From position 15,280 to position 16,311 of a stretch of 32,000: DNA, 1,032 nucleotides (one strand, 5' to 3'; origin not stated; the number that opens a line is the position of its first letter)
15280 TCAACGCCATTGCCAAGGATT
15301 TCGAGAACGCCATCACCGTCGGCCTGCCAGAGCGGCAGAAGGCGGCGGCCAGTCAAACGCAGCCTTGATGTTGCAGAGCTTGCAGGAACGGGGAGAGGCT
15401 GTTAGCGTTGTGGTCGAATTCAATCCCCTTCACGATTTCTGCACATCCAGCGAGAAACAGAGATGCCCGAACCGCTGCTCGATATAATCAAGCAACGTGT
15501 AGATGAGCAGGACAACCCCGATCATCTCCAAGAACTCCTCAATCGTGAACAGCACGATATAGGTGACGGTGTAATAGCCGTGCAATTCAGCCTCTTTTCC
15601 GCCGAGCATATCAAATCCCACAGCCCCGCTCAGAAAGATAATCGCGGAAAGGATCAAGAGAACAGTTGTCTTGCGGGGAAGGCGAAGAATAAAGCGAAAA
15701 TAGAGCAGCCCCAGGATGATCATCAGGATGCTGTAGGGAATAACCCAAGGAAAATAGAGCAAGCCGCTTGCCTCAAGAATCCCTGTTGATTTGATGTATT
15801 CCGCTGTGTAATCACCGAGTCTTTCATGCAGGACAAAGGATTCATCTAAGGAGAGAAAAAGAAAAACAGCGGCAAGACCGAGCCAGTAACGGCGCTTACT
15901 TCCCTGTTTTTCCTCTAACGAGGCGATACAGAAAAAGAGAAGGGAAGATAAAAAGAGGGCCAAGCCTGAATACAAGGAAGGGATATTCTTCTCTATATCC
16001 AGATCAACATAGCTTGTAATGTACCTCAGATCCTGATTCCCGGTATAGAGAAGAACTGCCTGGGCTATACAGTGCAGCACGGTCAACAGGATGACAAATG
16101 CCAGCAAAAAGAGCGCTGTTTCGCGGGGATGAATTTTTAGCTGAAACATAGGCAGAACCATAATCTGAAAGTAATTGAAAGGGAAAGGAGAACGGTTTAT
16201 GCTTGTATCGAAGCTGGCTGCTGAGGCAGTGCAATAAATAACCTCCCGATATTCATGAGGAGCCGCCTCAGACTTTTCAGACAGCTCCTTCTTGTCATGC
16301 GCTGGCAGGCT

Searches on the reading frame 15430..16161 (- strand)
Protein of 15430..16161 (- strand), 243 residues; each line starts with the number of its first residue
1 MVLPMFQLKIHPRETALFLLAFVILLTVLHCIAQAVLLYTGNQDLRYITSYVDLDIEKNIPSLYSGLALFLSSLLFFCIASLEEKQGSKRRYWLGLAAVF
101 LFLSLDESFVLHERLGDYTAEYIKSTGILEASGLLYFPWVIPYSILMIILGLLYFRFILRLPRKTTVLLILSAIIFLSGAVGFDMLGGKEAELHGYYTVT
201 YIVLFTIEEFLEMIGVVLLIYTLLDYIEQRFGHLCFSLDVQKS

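Call 7: search_protein_families(library=pfam, proteins=[window:15430-16161:-], max_evalue=0.01)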
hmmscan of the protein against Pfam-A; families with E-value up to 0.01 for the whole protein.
window:15430-16161:- (243 aa): 1 family
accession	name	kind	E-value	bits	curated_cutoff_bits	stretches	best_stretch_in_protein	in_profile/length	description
PF13567.11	DUF4131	-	0.0018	18.4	31.6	0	63-104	6-43/165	Domain of unknown function (DUF4131)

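Call 8: search_protein_families(library=ncbifam, proteins=[window:15430-16161:-], max_evalue=0.01)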
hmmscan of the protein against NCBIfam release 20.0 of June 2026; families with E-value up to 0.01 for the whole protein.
window:15430-16161:- (243 aa): 0 families

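Call 25: find_homologous_proteins(query=window:15430-16161:-, max_evalue=0.001)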
Query window:15430-16161:- (243 aa): 221 proteins with E <= 0.001 among 4545 candidates; the best 120 are listed.
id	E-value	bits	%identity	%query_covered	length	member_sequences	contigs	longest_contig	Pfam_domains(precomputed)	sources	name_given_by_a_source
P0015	1.1e-137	475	93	100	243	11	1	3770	-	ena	-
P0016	3.4e-130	451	88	98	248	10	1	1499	-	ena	-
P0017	9.5e-130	449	87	98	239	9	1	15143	-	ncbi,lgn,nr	ncbi:hypothetical protein VU12_08275 [Desulfobulbus sp. US4]|nr:hypothetical protein [Desulfobulbus 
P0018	2.9e-129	448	87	98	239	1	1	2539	-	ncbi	-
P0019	1.5e-128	445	87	98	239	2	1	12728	-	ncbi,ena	-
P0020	3.6e-128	444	86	98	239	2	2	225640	-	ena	-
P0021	6.8e-128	443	87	98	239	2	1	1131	-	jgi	jgi:hypothetical protein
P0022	1.8e-127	442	85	98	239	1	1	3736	-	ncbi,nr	ncbi:MAG: peptidase M48 Ste24p [Candidatus Electrothrix sp. AR5]|nr:peptidase M48 Ste24p [Candidatus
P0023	2.3e-127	442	86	98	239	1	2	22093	-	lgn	-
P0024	8.5e-126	436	87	98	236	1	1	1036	-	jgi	-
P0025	8.7e-126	436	86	98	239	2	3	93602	-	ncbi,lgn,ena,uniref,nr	ncbi:hypothetical protein VU01_12643 [Candidatus Electrothrix marina]|uniref:Uncharacterized protein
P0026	1.0e-125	436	86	98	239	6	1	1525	-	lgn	-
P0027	1.5e-125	436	85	98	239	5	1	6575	-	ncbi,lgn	ncbi:MAG: hypothetical protein WBM35_06330 [Candidatus Electrothrix sp.]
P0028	2.0e-124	432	85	98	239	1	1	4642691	-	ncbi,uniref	ncbi:MAG: hypothetical protein WGN25_16045 [Candidatus Electrothrix sp. GW3-4]|uniref:hypothetical p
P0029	3.4e-124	431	85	98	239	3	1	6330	-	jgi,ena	-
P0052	2.9e-105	369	73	98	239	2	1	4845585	-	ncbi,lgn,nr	ncbi:MAG: hypothetical protein QTN59_18615 [Candidatus Electrothrix communis]|nr:MAG: hypothetical p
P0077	2.2e-67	245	48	98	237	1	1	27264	-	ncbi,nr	ncbi:hypothetical protein QUF80_09560 [Desulfococcaceae bacterium HSG8]|nr:hypothetical protein [Des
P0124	5.0e-41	159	38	93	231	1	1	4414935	-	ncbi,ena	-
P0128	1.6e-39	154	41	91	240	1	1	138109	-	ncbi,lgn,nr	ncbi:MAG: hypothetical protein HKN50_00480 [Gammaproteobacteria bacterium]|nr:hypothetical protein [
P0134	3.1e-38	150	39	96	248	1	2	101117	-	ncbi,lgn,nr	ncbi:MAG: hypothetical protein HC939_01845 [Pleurocapsa sp. SU_5_0]|nr:hypothetical protein [Pleuroc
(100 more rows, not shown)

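Call 26: find_encoding_contigs(protein=P0077, flank=4000, max_places=2)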
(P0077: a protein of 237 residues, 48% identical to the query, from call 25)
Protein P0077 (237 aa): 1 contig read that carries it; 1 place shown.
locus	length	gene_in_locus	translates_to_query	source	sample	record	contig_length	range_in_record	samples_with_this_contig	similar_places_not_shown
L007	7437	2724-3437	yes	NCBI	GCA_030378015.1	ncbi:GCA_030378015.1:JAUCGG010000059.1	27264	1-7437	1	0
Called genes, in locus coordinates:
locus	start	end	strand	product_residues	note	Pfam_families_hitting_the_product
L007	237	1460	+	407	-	PF00890:FAD_binding_2 (faint), PF01266:DAO, PF07992:Pyr_redox_2 (faint), PF13738:Pyr_redox_3 (faint)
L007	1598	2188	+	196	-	PF13489:Methyltransf_23, PF13847:Methyltransf_31, PF08241:Methyltransf_11, PF08242:Methyltransf_12 (weak), PF13649:Methyltransf_25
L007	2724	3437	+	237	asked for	-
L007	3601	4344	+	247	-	PF00194:Carb_anhydrase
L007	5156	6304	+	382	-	PF02670:DXP_reductoisom, PF08436:DXP_redisom_C, PF13288:DXPR_C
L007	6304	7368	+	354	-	PF02163:Peptidase_M50, PF13180:PDZ_2, PF00595:PDZ (faint), PF17820:PDZ_6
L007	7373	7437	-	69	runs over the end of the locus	-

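Call 27: find_encoding_contigs(protein=P0128, flank=4000, max_places=2)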
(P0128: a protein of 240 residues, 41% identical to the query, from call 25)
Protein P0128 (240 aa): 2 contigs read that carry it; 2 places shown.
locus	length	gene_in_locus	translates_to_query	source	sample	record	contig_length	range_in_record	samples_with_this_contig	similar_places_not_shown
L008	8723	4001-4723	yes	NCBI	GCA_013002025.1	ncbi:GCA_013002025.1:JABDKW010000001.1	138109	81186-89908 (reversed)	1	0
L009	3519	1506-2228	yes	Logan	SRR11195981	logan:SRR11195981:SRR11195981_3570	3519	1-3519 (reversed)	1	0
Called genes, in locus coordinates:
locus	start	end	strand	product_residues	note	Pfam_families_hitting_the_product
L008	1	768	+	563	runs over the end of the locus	PF22039:HUTI_composite_bact (faint), PF07969:Amidohydro_3, PF01979:Amidohydro_1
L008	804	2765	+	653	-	-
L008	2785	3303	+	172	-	-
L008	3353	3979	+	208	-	PF00717:Peptidase_S24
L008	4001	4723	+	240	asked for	-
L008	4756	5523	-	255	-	PF01479:S4, PF00849:PseudoU_synth_2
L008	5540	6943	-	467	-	PF00206:Lyase_1, PF08328:ASL_C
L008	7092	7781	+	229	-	-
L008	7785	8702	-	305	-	PF01040:UbiA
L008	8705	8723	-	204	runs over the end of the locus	PF26971:TM-like_Thioredoxin-like_C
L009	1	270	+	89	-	?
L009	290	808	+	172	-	-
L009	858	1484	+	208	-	PF00717:Peptidase_S24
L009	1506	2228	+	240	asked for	-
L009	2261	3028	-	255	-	PF01479:S4, PF00849:PseudoU_synth_2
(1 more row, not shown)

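Call 28: find_encoding_contigs(protein=P0134, flank=4000, max_places=2)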
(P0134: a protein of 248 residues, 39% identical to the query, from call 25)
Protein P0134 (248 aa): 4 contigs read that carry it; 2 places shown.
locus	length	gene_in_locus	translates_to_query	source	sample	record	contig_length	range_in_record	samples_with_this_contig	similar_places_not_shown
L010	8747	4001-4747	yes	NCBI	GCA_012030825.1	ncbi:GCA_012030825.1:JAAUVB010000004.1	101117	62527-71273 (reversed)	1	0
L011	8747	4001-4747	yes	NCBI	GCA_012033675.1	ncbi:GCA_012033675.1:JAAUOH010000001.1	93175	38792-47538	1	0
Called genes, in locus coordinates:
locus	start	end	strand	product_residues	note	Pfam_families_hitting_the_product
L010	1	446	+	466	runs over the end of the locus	PF07690:MFS_1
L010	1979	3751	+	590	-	PF13646:HEAT_2 (faint), PF00027:cNMP_binding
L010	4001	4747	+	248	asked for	-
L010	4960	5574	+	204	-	PF08534:Redoxin, PF00578:AhpC-TSA, PF13905:Thioredoxin_8 (weak)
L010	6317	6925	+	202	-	PF01292:Ni_hydr_CYTB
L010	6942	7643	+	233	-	PF00174:Oxidored_molyb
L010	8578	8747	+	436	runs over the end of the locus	PF12797:Fer4_2 (faint), PF13183:Fer4_8, PF13187:Fer4_9 (faint), PF13237:Fer4_10 (weak), PF12838:Fer4_7, PF13484:Fer4_16, PF13534:Fer4_17, PF02754:CCG, +4 more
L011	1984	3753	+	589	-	PF16416:GUN4_N (faint), PF13646:HEAT_2, PF00027:cNMP_binding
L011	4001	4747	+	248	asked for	-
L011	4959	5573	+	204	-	PF08534:Redoxin, PF00578:AhpC-TSA, PF13905:Thioredoxin_8 (weak)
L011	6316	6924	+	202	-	PF01292:Ni_hydr_CYTB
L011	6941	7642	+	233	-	PF00174:Oxidored_molyb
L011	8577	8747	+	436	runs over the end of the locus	PF12797:Fer4_2 (faint), PF13183:Fer4_8, PF13187:Fer4_9 (faint), PF13237:Fer4_10 (weak), PF12838:Fer4_7, PF13484:Fer4_16, PF13534:Fer4_17, PF02754:CCG, +4 more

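Call 29: find_encoding_contigs(protein=P0124, flank=4000, max_places=2)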
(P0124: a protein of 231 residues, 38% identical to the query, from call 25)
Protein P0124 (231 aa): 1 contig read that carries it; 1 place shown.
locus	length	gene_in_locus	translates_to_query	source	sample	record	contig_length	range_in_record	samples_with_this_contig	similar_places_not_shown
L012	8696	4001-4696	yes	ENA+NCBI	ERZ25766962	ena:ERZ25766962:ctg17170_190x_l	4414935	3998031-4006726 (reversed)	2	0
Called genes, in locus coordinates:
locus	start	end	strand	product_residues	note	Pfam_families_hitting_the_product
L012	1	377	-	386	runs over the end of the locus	PF00144:Beta-lactamase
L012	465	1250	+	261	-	PF00596:Aldolase_II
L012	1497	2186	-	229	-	-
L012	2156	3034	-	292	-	PF12833:HTH_18, PF00165:HTH_AraC, PF06445:GyrI-like, PF14526:Cass2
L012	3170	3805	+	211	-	PF04264:YceI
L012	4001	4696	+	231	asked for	-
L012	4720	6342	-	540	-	PF00732:GMC_oxred_N, PF01266:DAO (faint), PF05199:GMC_oxred_C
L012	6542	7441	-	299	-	PF02574:S-methyl_trans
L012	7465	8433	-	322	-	PF01212:Beta_elim_lyase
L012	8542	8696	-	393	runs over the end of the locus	PF01321:Creatinase_N, PF00557:Peptidase_M24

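Call 54: predict_structure(alignment_id=A3)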
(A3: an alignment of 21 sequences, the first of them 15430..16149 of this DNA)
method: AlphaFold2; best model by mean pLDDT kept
length: 239 residues; sequences in the alignment: 21
mean_pLDDT: 87.4   pTM: 0.86
mean pLDDT of the five models: 87.4, 86.8, 86.0, 85.9, 84.1
residues with pLDDT >= 90: 123; 70-90: 99; 50-70: 15; < 50: 2
segments of 3 or more residues with pLDDT < 50: none
pLDDT, mean of each block of 10 residues (from residue 1): 87 97 95 89 88 89 97 94 85 95 83 72 59 67 88 91 95 91 84 87 96 98 91 79
secondary structure, 60 per line:
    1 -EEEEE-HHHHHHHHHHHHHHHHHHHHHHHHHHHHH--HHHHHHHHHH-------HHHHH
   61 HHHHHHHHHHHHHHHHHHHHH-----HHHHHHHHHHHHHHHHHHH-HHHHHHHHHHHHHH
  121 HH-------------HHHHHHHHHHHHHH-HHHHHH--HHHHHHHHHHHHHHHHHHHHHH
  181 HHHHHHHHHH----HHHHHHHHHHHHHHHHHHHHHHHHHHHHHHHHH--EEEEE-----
elements in order: E2-6 H8-36 H39-48 H56-81 H87-105 H107-122 H136-149 H151-156 H159-190 H195-227 E230-234
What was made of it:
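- The model is confident (pLDDT 87, pTM 0.86; call 54).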

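Call 56: search_solved_structures(query=A3, max_evalue=1)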
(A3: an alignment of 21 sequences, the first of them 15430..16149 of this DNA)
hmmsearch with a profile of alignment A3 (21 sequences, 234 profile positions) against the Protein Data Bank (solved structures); distinct sequences matched with E-value up to 1: 0.

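Call 57: fold_search(model_id=the predicted structure, library=pdb)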
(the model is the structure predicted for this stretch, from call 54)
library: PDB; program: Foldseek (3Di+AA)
matches with E <= 10: 239; with E <= 0.001: 0
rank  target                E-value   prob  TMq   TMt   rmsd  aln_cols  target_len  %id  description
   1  3ddl_B                1.7e-01  0.95  0.43  0.42  10.6       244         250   17  Crystallographic Structure of Xanthorhodopsin, a Light-Driven Ion Pump with Dual Chromophore (released 2008-10-14)
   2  3ddl_A                1.7e-01  0.94  0.43  0.41  11.1       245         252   17  Crystallographic Structure of Xanthorhodopsin, a Light-Driven Ion Pump with Dual Chromophore (released 2008-10-14)
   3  5azd_D                3.2e-01  0.85  0.44  0.43  11.3       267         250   12  Crystal structure of thermophilic rhodopsin. (released 2016-04-27)
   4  5zkq_A                4.3e-01  0.41  0.30  0.27  14.1       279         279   11  Crystal structure of the human platelet-activating factor receptor in complex with ABT-491 (released 2018-06-20)
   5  8r96_E                4.7e-01  0.63  0.35  0.30  19.1       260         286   12  Crystal structure of the cryorhodopsin CryoR2 at pH 4.6, type A crystals (released 2024-12-11)
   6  8r96_A                5.6e-01  0.57  0.35  0.30  19.1       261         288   13  Crystal structure of the cryorhodopsin CryoR2 at pH 4.6, type A crystals (released 2024-12-11)
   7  8r96_B                5.6e-01  0.57  0.35  0.30  19.4       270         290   13  Crystal structure of the cryorhodopsin CryoR2 at pH 4.6, type A crystals (released 2024-12-11)
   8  6tq6_B                5.6e-01  0.44  0.34  0.29  15.9       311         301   11  Crystal structure of the Orexin-1 receptor in complex with Compound 14 (released 2020-01-01)
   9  5azd_B                5.9e-01  0.69  0.43  0.42  15.9       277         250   13  Crystal structure of thermophilic rhodopsin. (released 2016-04-27)
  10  8r96_C                5.9e-01  0.47  0.34  0.29  16.5       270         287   12  Crystal structure of the cryorhodopsin CryoR2 at pH 4.6, type A crystals (released 2024-12-11)
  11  8k4s_E                6.5e-01  0.51  0.34  0.32  14.4       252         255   16  CryoEM structure of Gq coupled MRGPRX4 with agonist DCA-3P (released 2024-11-06)
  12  9ge2_R                6.5e-01  0.41  0.33  0.29  15.6       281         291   12  Structure of GPR55 in complex with G13 and synthetic agonist ML184 (released 2025-03-05)
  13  8r0k_A                6.8e-01  0.63  0.36  0.33  18.7       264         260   12  Cryo-EM structure of the microbial rhodopsin CryoR1 at pH 4.3 in detergent (released 2025-05-14)
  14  7fij                  6.8e-01  0.38  0.33  0.19  10.4       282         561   10  luteinizing hormone/choriogonadotropin receptor (released 2021-09-29)
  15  7ytb_A                7.1e-01  0.66  0.41  0.39  15.0       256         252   14  Crystal structure of Kin4B8 (released 2023-03-15)
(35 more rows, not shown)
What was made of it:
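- On Multidrug transporter, the name of CAK8716249.1: Foldseek against the PDB finds nothing with E<0.1 (call 57), and the PDB profile search finds nothing (call 56).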

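Call 80: list_cluster_members(proteins=[P0052, P0015, P0004, window:15430-16149:-])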
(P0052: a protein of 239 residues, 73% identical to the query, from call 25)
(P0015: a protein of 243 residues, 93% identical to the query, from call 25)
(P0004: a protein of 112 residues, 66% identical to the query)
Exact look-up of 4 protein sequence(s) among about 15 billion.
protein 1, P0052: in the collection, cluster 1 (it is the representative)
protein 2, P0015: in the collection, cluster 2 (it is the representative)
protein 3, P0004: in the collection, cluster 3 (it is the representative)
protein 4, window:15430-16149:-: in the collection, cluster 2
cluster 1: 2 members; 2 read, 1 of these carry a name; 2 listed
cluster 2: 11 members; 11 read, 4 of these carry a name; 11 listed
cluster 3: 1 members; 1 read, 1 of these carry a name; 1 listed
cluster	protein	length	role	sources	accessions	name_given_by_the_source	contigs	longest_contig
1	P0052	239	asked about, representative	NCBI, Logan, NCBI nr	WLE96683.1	MAG: hypothetical protein QTN59_18615 [Candidatus Electrothrix communis]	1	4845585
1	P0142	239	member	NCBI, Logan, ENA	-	-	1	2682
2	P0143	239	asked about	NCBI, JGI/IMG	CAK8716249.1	Multidrug transporter [Candidatus Electronema halotolerans] | hypothetical protein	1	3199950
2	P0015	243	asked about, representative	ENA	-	-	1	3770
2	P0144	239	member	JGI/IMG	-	hypothetical protein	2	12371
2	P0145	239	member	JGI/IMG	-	hypothetical protein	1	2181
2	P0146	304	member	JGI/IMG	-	hypothetical protein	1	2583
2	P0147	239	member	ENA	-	-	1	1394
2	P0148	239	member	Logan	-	-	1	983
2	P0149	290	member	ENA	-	-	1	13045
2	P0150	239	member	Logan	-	-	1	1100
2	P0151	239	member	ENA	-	-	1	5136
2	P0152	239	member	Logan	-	-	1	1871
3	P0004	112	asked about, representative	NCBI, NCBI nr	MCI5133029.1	MAG: hypothetical protein D3904_16325 [Candidatus Electrothrix sp. EH2] | hypothetical protein [Candidatus Electrothrix sp. EH2]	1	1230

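Call 87: search_protein_families(library=pfam, alignment_id=A3, max_evalue=1)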
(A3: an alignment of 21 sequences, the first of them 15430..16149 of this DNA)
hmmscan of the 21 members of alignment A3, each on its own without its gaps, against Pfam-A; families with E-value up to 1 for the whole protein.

A. member 1, window:15430-16149:- (239 aa): 4 families
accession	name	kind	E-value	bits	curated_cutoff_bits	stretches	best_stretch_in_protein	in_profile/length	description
PF13567.11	DUF4131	-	0.003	17.7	31.6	2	59-100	6-43/165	Domain of unknown function (DUF4131)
PF19545.4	DUF6069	-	0.12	12.9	27.2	0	59-103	49-93/129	Family of unknown function (DUF6069)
PF11992.13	TgpA_N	-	0.48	9.8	30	1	131-224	15-96/333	TgpA N-terminal domain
PF01757.29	Acyl_transf_3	-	0.94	8.9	31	0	21-199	81-250/326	Acyltransferase domain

B. families by the number of members that match (of 21 scanned): 19 families
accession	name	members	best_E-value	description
PF13567.11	DUF4131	7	0.00063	Domain of unknown function (DUF4131)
PF01757.29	Acyl_transf_3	4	0.028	Acyltransferase domain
PF11992.13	TgpA_N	3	0.11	TgpA N-terminal domain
PF06197.19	DUF998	2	0.008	Protein of unknown function (DUF998)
PF07690.21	MFS_1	2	0.0093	Major Facilitator Superfamily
PF19545.4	DUF6069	2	0.11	Family of unknown function (DUF6069)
PF00032.22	Cytochrom_B_C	2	0.36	Cytochrome b(C-terminal)/b6/petD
PF08592.16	Anthrone_oxy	2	0.41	Anthrone oxygenase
PF01529.25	DHHC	1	0.0038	DHHC palmitoyltransferase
PF10753.14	Toxin_GhoT_OrtT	1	0.0068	Toxin GhoT_OrtT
PF15071.11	TMEM220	1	0.029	Transmembrane family 220, helix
PF19779.4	DUF6264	1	0.041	Family of unknown function (DUF6264)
PF18898.5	DUF5654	1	0.078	Family of unknown function (DUF5654)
PF17370.7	DUF5392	1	0.086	Family of unknown function (DUF5392)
PF10942.13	DUF2619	1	0.23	Protein of unknown function (DUF2619)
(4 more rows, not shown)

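Call 90: find_encoding_contigs(protein=P0143, flank=3000, max_places=4)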
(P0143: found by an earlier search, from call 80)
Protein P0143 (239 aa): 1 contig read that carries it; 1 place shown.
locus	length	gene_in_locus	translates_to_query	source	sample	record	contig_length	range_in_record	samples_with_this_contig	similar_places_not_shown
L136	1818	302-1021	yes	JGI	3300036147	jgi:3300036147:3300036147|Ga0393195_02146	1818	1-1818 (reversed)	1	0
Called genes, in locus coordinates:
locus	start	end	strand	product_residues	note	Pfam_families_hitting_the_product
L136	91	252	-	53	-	-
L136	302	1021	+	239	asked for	-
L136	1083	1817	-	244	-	?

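Call 100: search_protein_families(library=padloc, proteins=[window:15430-16149:-], max_evalue=0.01)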
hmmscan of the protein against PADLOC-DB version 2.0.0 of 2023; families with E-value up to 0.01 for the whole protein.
window:15430-16149:- (239 aa): 0 families
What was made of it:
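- Tried and rejected: Pfam, NCBIfam and PADLOC found nothing (calls 8, 56, 57, 87, 100).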

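Call 101: search_dna_similar(query=window:15430-16149:-, collection=plasmids, mode=protein, max_rows=8)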
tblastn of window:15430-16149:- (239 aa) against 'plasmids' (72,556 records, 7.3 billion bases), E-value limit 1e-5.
Records with a match: 8; places in all: 8; records where one place covers at least 80% of the query: 0.
Best place of each record, by identity: <60% 8.
By first word of the organism name: Sinorhizobium 2; Deinococcus 2; Sulfitobacter 2; Rhodobacter 1; Paracoccus 1.
By predicted mobility (MOB-suite, as given by PLSDB): non-mobilizable 6; mobilizable 2.
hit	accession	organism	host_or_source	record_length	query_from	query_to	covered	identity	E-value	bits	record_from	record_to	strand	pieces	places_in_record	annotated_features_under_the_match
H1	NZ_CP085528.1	Sinorhizobium meliloti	Medicago,cell culture,lupulina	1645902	48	237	79%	36.2%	2e-11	70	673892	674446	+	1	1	none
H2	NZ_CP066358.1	Sinorhizobium meliloti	Medicago lupulina L.,nodules of ...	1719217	48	237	79%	35.6%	1e-10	68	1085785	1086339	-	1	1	none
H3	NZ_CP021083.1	Deinococcus ficus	Ficus religiosa L.,cell ...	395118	87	239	64%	34.0%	9e-15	80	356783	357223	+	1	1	hypothetical protein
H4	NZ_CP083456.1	Deinococcus taeanensis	whole organism,coastal dune soil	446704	86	224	58%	36.7%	2e-17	88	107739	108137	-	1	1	hypothetical protein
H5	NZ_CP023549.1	Rhodobacter sp. CZR27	cell culture,paddy soil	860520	86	225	59%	35.2%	3e-18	90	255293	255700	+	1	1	hypothetical protein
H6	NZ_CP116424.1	Sulfitobacter faviae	Hexacorallia,culture,Cold water coral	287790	79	225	62%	32.5%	3e-6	55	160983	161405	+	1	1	hypothetical protein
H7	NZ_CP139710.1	Sulfitobacter sp. OXR-159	Bacterial Culture,hydrothermal vent ...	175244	85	225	59%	31.3%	4e-7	58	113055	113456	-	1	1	hypothetical protein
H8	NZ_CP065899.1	Paracoccus marcusii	Cancer pagurus,whole ...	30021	86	220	56%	31.4%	2e-6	56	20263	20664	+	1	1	hypothetical protein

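Call 102: search_dna_similar(query=window:15430-16149:-, collection=phages, mode=protein, max_rows=8)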
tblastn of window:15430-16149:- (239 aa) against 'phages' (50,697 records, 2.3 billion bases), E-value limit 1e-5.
No match.

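Call 103: get_annotated_region(hit=H5, flank=4000)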
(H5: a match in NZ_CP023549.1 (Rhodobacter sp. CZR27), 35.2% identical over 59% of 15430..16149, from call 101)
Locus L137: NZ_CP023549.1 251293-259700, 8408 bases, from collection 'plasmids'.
description: Rhodobacter sp. CZR27 plasmid unnamed1, complete sequence
organism: Rhodobacter sp. CZR27 (NCBI taxid 2033869)
taxonomy: Bacteria; Pseudomonadota; Alphaproteobacteria; Rhodobacterales; Paracoccaceae; Rhodobacter; Rhodobacter sp. CZR27
host: -; source: cell culture,paddy soil; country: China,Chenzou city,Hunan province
typing (MOB-suite, as given by PLSDB): non-mobilizable
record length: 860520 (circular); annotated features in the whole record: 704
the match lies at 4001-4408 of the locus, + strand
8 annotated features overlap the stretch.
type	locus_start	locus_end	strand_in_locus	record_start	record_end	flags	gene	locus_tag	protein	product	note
CDS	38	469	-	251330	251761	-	-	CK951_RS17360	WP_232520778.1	iron response transcriptional regulator IrrA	-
CDS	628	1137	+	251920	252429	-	fabA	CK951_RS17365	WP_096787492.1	bifunctional 3-hydroxydecanoyl-ACP dehydratase/trans-2-decenoyl-ACP isomerase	GO:0006633 - fatty acid biosynthetic process [Evidence IEA]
CDS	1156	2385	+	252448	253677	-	fabB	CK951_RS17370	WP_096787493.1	beta-ketoacyl-ACP synthase I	GO:0006633 - fatty acid biosynthetic process [Evidence IEA]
CDS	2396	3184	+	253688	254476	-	-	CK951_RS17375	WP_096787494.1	SDR family oxidoreductase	-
CDS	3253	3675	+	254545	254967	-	-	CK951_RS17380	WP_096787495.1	VOC family protein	-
CDS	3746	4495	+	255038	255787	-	-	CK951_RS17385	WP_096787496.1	hypothetical protein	-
CDS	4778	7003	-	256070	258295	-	-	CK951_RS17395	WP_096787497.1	heavy metal translocating P-type ATPase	-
CDS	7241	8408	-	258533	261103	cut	mgtA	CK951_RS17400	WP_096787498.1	magnesium-translocating P-type ATPase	GO:0015693 - magnesium ion transport [Evidence IEA]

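Call 104: get_annotated_region(hit=H4, flank=4000)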
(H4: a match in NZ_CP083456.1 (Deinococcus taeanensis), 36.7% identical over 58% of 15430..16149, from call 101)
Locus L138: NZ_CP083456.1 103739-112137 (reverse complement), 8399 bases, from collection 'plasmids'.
description: Deinococcus taeanensis strain TS293 plasmid p_TS293_2, complete sequence
organism: Deinococcus taeanensis (NCBI taxid 2737050)
taxonomy: Bacteria; Deinococcota; Deinococci; Deinococcales; Deinococcaceae; Deinococcus; Deinococcus taeanensis
host: -; source: whole organism,coastal dune soil; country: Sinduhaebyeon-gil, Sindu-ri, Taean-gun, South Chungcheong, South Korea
typing (MOB-suite, as given by PLSDB): non-mobilizable
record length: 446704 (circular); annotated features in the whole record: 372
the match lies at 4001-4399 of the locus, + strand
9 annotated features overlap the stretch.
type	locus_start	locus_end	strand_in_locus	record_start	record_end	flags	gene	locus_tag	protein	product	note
CDS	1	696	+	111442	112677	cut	lhgO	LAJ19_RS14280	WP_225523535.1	L-2-hydroxyglutarate oxidase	-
CDS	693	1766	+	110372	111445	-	-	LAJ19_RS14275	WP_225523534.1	SDR family oxidoreductase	-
CDS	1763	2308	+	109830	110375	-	rfbC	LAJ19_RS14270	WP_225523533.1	dTDP-4-dehydrorhamnose 3,5-epimerase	GO:0019305 - dTDP-rhamnose biosynthetic process [Evidence IEA]; GO:0009243 - O antigen biosynthetic process [Evidence ...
CDS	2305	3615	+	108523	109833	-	-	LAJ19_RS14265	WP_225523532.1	SAF domain-containing protein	-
CDS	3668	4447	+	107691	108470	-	-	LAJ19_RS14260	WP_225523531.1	hypothetical protein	-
CDS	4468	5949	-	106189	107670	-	-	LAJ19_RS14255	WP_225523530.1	right-handed parallel beta-helix repeat-containing protein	-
CDS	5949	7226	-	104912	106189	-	-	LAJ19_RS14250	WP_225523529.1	glycosyltransferase family 4 protein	-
CDS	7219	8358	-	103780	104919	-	-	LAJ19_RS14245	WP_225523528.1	glycosyltransferase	-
CDS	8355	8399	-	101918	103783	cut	asnB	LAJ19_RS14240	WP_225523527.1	asparagine synthase (glutamine-hydrolyzing)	GO:0006529 - asparagine biosynthetic process [Evidence IEA]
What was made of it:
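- Tried and rejected: The contexts of plasmid-borne homologues are inconsistent (calls 101-104), and phages have no match (call 102).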
